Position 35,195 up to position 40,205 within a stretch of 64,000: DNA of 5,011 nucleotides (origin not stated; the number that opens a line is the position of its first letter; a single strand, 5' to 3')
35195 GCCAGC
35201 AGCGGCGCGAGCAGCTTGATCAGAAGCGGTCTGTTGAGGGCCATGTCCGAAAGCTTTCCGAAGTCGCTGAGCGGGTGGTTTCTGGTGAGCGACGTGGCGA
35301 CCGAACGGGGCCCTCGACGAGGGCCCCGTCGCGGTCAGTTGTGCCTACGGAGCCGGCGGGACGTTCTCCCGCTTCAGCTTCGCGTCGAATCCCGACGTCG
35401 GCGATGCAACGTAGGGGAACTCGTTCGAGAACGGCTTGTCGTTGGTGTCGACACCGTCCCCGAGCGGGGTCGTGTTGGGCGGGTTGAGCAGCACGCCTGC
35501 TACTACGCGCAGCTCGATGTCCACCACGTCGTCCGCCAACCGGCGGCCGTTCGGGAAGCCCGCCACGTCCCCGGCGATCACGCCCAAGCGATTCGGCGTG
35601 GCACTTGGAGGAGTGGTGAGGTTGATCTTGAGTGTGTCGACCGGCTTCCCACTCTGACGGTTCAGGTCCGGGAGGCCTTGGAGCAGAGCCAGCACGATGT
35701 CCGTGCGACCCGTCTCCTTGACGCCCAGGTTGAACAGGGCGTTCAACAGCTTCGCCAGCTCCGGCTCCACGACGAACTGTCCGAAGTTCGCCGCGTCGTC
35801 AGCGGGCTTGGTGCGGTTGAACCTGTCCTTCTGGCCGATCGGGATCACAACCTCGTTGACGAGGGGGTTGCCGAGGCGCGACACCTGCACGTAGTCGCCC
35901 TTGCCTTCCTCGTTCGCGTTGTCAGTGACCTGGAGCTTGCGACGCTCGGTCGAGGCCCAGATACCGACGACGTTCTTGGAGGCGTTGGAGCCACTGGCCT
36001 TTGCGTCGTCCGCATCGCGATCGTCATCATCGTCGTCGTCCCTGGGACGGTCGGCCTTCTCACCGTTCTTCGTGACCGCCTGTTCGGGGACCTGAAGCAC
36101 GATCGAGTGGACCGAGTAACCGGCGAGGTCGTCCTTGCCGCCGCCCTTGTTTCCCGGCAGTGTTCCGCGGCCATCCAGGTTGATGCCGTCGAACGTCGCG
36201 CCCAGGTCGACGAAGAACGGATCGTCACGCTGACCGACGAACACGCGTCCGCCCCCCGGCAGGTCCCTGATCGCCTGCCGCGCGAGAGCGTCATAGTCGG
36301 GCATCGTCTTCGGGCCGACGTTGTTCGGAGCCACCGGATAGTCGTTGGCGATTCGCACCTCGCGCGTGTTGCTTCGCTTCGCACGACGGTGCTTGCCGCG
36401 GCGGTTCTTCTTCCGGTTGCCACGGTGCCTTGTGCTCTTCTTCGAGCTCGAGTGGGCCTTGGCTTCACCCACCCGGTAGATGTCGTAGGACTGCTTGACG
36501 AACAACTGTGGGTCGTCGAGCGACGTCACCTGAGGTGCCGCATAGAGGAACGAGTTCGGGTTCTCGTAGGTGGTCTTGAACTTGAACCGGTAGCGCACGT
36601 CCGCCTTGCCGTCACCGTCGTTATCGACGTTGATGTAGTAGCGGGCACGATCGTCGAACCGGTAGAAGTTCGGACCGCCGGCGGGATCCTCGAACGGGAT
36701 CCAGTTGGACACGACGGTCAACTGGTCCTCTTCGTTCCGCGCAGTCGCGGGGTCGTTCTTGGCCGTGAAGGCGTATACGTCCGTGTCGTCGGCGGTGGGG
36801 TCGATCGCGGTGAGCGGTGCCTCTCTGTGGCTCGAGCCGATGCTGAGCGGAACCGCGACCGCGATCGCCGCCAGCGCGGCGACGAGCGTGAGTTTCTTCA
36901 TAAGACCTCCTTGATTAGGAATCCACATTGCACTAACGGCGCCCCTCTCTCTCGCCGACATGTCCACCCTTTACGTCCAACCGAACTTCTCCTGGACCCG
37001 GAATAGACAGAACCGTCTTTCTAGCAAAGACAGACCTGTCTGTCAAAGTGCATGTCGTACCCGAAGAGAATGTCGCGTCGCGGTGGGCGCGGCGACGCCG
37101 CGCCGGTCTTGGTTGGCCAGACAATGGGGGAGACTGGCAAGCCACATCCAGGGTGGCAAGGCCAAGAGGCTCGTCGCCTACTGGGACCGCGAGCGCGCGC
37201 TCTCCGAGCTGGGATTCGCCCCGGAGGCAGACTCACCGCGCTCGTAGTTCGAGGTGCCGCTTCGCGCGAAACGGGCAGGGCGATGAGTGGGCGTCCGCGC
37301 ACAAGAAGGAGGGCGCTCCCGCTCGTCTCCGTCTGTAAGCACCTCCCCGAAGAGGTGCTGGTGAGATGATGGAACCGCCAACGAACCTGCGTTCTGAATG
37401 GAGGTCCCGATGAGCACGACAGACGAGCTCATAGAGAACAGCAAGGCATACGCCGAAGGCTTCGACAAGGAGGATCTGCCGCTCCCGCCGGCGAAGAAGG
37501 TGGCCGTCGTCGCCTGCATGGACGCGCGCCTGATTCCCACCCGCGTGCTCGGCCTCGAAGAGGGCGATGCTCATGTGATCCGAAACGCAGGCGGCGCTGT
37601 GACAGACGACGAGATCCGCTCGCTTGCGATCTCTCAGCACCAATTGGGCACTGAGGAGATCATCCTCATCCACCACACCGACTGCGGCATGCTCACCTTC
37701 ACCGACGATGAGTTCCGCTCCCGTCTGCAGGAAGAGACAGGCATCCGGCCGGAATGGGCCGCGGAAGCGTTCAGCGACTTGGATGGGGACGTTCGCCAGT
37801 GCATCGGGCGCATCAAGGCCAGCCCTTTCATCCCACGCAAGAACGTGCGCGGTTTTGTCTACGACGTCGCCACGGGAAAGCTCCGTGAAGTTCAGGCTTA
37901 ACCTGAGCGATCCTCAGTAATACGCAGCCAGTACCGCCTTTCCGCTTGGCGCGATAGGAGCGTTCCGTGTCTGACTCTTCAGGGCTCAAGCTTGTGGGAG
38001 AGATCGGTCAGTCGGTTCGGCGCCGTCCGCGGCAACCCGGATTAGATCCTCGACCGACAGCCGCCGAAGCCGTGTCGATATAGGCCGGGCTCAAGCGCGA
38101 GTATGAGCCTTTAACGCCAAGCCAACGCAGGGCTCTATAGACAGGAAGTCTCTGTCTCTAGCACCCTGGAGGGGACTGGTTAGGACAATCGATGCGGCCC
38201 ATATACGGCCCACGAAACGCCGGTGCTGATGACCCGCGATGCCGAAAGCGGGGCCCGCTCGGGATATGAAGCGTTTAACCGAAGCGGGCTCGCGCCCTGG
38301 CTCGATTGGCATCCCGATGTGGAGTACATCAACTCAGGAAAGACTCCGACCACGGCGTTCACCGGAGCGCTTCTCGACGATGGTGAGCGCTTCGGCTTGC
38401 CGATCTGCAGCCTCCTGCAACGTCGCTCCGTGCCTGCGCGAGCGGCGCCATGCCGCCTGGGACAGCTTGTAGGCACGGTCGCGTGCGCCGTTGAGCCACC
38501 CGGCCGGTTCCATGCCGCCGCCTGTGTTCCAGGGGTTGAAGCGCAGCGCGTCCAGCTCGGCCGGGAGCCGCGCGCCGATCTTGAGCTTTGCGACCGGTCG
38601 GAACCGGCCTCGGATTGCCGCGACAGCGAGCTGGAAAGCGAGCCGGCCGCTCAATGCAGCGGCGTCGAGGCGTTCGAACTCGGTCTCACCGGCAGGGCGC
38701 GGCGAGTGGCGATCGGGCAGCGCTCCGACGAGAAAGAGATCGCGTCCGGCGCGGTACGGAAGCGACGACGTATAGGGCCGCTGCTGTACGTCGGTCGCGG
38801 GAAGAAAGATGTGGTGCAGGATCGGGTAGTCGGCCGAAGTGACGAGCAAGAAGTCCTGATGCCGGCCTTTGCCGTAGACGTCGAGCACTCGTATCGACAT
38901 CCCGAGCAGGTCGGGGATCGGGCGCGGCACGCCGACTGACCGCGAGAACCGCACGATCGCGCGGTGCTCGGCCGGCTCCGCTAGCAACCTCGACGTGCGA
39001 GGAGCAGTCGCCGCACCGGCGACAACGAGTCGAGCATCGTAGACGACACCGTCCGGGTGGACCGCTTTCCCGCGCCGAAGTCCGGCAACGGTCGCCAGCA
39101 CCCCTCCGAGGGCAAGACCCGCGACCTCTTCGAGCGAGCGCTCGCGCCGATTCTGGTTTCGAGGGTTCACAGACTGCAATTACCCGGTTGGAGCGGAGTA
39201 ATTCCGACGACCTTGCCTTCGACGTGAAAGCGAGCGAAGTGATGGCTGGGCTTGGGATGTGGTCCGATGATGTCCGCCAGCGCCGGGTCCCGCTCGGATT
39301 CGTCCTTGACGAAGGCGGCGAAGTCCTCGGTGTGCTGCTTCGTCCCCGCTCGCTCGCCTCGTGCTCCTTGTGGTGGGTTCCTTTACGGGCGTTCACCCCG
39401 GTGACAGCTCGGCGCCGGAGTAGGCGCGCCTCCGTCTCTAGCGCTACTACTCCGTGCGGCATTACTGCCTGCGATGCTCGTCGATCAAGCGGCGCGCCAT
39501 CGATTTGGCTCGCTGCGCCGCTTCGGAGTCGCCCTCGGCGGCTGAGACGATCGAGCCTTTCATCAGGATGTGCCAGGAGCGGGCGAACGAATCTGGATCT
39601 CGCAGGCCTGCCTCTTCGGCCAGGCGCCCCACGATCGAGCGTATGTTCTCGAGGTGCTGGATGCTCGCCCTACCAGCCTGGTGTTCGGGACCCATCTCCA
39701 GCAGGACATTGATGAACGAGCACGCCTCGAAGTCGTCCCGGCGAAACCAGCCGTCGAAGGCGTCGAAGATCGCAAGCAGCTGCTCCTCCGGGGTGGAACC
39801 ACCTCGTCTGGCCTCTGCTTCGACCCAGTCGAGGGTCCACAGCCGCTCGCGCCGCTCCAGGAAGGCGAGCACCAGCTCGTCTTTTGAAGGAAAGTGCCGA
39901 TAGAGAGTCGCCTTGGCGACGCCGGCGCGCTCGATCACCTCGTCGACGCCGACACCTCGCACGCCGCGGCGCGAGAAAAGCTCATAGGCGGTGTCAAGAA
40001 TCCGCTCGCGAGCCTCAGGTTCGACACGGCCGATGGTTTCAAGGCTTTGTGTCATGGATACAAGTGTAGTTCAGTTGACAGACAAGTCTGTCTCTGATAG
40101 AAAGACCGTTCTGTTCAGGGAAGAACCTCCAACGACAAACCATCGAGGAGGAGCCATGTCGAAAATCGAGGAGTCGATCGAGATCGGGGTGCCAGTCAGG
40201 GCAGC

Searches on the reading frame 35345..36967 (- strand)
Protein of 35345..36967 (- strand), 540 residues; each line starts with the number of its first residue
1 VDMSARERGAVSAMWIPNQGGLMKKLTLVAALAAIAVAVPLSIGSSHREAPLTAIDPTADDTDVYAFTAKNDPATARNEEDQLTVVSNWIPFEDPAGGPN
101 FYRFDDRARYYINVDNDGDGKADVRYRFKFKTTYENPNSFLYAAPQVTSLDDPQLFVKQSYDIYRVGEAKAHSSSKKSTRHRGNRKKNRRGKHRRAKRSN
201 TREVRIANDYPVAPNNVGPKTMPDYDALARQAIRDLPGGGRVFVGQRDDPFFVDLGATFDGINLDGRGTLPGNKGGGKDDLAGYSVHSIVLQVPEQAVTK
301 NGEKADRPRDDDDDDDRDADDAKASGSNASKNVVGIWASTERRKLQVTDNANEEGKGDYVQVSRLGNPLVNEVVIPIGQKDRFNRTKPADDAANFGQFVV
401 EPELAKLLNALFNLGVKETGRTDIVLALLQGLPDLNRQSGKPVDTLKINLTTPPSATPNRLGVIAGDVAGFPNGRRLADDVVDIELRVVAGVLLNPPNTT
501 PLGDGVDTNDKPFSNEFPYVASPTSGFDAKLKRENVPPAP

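Call 13: search_protein_families(library=pfam, proteins=[window:35345-36967:-], max_evalue=0.001)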
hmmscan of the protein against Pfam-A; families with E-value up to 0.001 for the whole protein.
window:35345-36967:- (540 aa): 1 family
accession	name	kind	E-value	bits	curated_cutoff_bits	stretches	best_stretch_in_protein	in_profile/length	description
PF14224.11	DUF4331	-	4.8e-129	431.7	27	1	45-523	1-421/421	Domain of unknown function (DUF4331)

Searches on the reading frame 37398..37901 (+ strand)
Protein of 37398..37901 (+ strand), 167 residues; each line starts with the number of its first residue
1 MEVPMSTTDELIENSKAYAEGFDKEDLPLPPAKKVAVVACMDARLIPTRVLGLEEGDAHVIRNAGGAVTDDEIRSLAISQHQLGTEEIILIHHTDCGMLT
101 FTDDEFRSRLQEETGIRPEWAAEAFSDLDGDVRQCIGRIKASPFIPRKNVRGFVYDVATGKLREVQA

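Call 35: search_protein_families(library=pfam, proteins=[window:37398-37901:+], max_evalue=0.001)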
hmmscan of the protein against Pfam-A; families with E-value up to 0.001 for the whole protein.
window:37398-37901:+ (167 aa): 1 family
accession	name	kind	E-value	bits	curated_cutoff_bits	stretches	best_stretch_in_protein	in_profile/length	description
PF00484.24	Pro_CA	-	1.8e-13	51.4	25.7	1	36-112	2-79/156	Carbonic anhydrase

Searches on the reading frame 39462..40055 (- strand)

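Call 35: search_protein_families(library=pfam, proteins=[window:39462-40055:-], max_evalue=0.001)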
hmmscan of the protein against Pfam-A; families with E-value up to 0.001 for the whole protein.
window:39462-40055:- (197 aa): 2 families
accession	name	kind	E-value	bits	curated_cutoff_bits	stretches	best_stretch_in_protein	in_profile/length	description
PF00440.29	TetR_N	-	3.8e-19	68.6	24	1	19-64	1-46/47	Bacterial regulatory proteins, tetR family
PF16925.10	TetR_C_13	-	0.00029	21.7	27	1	90-184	2-106/109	Tetracyclin repressor-like, C-terminal domain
